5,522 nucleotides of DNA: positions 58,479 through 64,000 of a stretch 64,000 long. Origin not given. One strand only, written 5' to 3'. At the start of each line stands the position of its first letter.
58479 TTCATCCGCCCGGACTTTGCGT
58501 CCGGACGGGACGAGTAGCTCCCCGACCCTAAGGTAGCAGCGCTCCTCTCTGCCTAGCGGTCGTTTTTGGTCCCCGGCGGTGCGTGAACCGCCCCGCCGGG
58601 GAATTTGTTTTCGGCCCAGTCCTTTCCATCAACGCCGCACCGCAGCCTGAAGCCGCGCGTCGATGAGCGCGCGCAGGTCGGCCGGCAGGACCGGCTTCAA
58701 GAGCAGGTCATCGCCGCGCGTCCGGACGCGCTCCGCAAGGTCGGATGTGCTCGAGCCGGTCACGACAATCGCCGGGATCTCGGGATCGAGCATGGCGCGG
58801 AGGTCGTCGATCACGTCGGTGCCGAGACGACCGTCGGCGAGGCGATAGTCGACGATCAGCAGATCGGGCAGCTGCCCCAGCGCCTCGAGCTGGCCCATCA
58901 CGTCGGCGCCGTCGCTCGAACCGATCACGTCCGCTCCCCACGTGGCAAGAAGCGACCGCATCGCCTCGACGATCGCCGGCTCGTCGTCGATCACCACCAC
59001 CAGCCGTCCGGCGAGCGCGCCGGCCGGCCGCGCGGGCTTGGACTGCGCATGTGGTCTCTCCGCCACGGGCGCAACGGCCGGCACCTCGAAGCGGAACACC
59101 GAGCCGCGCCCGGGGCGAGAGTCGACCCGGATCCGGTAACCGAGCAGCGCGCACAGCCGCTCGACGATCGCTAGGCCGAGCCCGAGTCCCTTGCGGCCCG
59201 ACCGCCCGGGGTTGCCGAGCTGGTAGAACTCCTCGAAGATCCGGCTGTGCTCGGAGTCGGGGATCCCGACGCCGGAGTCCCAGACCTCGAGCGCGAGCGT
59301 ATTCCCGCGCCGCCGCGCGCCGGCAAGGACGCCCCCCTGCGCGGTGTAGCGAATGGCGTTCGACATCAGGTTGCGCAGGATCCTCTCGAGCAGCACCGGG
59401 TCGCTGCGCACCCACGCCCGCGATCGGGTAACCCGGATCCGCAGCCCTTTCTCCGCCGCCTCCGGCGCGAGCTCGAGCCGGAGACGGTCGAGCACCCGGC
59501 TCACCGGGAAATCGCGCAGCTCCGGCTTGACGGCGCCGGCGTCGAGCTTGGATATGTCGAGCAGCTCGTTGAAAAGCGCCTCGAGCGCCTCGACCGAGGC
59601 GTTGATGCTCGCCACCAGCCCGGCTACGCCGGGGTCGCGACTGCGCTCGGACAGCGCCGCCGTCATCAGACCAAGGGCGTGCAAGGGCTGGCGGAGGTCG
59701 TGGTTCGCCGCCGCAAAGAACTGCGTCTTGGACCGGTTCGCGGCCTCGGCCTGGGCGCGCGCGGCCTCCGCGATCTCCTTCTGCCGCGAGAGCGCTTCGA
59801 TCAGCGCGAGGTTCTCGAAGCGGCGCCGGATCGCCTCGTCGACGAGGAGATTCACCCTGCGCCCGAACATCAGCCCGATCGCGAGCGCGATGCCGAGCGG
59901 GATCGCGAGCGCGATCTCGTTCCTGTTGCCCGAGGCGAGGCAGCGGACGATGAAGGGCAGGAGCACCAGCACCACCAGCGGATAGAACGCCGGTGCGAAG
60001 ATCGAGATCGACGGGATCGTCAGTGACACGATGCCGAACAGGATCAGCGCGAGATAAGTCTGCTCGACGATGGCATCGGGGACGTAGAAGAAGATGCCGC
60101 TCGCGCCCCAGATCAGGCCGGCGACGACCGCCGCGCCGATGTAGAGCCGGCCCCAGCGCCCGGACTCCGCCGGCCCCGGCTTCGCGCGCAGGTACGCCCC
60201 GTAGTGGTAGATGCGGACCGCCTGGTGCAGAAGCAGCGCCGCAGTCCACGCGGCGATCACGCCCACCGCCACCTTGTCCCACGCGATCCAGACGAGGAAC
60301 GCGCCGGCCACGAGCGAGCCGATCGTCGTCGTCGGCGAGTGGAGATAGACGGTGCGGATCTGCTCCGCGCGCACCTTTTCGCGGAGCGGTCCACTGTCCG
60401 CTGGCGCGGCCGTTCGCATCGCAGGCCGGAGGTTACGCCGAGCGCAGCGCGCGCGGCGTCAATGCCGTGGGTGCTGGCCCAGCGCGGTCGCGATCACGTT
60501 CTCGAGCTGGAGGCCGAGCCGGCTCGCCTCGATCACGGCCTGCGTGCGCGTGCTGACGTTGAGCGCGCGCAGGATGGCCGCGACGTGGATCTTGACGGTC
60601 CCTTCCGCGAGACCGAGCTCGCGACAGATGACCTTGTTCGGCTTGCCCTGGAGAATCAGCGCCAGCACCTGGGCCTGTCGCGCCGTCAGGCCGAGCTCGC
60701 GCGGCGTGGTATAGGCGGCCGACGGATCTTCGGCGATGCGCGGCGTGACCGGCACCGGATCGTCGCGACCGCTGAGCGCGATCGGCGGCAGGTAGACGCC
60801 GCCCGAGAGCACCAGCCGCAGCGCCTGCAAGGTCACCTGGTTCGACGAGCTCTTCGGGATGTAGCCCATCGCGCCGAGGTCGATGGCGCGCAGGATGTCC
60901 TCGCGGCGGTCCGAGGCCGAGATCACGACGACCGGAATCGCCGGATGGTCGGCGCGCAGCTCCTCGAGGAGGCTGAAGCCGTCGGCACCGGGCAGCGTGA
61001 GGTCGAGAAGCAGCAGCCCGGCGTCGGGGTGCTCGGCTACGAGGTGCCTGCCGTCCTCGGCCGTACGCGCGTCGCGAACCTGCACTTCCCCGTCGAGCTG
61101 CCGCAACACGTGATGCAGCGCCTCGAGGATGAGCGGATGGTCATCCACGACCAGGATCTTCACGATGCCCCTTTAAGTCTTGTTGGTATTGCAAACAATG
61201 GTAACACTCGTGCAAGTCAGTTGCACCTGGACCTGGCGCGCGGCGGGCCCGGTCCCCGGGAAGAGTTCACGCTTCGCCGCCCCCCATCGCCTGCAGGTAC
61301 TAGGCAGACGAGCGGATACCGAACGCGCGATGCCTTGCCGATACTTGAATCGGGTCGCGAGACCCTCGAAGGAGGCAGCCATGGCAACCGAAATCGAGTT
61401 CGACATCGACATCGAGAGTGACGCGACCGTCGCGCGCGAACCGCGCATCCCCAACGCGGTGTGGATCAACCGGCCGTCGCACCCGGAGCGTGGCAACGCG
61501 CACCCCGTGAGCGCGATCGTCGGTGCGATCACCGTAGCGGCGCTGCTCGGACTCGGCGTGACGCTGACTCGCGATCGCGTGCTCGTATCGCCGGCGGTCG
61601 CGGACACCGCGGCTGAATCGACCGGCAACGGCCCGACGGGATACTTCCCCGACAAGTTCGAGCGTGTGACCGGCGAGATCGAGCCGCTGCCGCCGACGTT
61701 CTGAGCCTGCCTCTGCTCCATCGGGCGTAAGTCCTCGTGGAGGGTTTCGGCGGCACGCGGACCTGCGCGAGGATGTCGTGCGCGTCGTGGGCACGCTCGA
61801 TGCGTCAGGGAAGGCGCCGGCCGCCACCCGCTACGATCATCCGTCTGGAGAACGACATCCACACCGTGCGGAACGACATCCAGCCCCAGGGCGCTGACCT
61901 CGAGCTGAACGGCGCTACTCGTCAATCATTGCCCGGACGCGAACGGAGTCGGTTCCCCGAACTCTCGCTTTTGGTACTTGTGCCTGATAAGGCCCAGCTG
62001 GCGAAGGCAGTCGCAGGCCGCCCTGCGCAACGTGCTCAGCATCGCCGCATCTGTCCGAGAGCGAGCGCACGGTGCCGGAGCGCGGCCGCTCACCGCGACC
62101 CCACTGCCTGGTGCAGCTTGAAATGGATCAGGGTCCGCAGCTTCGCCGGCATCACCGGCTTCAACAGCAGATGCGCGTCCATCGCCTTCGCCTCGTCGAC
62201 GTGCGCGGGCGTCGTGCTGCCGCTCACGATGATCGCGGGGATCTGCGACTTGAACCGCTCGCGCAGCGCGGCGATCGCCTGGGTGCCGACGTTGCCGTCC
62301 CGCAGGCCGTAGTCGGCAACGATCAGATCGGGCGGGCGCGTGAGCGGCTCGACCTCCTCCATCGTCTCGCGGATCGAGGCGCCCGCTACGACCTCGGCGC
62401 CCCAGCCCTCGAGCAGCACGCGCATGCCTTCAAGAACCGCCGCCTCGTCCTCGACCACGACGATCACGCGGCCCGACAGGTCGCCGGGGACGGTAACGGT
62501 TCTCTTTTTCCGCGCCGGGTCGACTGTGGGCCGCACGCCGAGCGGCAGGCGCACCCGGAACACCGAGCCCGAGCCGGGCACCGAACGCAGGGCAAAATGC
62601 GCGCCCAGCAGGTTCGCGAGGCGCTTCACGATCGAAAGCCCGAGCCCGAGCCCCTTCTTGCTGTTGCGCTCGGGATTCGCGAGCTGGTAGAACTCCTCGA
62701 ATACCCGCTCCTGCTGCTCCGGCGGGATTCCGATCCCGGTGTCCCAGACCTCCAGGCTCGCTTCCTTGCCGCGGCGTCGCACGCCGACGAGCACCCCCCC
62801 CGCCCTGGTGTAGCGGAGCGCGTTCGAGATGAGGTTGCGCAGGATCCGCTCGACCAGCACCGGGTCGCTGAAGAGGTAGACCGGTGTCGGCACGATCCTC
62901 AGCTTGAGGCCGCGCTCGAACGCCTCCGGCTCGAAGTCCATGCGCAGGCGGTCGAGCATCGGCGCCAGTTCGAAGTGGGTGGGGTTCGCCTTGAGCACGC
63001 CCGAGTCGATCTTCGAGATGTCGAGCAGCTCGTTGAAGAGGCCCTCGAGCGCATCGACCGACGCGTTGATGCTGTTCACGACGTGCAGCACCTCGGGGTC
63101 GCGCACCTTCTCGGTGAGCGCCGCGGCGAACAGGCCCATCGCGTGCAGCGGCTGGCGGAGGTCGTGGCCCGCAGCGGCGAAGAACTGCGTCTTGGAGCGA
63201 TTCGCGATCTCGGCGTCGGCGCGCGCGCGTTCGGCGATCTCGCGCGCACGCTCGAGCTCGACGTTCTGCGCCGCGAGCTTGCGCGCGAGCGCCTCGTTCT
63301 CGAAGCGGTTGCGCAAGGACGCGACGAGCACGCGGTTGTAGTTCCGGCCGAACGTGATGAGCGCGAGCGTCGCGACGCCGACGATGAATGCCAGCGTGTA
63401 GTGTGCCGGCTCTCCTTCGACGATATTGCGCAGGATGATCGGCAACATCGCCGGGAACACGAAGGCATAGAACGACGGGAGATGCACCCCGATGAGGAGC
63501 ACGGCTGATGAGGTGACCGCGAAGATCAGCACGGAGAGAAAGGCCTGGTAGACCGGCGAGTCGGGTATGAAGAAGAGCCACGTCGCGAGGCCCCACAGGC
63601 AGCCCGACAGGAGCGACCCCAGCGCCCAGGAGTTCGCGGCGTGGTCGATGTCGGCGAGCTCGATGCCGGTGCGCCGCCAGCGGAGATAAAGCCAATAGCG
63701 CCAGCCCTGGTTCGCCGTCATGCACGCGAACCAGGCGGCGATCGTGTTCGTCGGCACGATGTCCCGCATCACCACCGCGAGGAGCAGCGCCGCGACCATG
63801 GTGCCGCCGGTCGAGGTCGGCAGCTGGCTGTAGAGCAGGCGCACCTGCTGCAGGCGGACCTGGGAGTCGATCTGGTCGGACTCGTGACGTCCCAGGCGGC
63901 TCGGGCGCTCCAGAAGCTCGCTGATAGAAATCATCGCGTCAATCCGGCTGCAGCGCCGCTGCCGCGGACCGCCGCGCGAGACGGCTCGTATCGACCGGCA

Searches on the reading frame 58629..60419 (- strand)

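Call 77: search_protein_families(library=pfam, proteins=[window:58629-60419:-], max_evalue=0.00001)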
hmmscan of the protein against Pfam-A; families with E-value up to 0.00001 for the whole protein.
window:58629-60419:- (596 aa): 3 families
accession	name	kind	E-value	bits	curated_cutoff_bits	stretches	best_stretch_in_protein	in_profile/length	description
PF02518.31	HATPase_c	-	8e-25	87.9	26.4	1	340-448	2-109/111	Histidine kinase-, DNA gyrase B-, and HSP90-like ATPase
PF00072.30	Response_reg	-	4.4e-13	49.8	30.2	1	474-586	1-110/111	Response regulator receiver domain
PF00512.31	HisKA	-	4.1e-12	46.4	26.9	1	230-295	1-66/66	His Kinase A (phospho-acceptor) domain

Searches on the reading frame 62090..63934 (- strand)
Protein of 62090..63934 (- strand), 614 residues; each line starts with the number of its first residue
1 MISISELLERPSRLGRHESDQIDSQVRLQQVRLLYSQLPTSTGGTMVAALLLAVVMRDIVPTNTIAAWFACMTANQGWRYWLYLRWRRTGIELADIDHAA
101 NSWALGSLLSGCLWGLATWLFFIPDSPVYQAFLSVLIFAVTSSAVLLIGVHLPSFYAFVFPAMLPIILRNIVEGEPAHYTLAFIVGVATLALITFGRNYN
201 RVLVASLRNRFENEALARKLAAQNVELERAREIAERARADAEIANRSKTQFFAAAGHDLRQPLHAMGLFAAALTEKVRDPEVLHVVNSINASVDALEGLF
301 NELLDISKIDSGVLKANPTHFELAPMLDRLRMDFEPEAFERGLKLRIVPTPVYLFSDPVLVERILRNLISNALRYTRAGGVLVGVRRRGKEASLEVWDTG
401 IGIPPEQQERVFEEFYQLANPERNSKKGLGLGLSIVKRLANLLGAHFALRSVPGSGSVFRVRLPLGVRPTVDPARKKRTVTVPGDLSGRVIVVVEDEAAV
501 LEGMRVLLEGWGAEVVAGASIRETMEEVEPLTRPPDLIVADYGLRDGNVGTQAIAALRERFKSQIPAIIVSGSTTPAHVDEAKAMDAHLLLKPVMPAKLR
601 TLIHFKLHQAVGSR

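Call 77: search_protein_families(library=pfam, proteins=[window:62090-63934:-], max_evalue=0.00001)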
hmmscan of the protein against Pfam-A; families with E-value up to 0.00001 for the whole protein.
window:62090-63934:- (614 aa): 3 families
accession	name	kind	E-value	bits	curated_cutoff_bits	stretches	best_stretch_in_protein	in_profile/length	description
PF02518.31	HATPase_c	-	7.1e-27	94.5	26.4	1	357-465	2-109/111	Histidine kinase-, DNA gyrase B-, and HSP90-like ATPase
PF00512.31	HisKA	-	2.4e-13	50.3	26.9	1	247-312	1-66/66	His Kinase A (phospho-acceptor) domain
PF00072.30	Response_reg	-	1.9e-11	44.6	30.2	1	491-603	1-110/111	Response regulator receiver domain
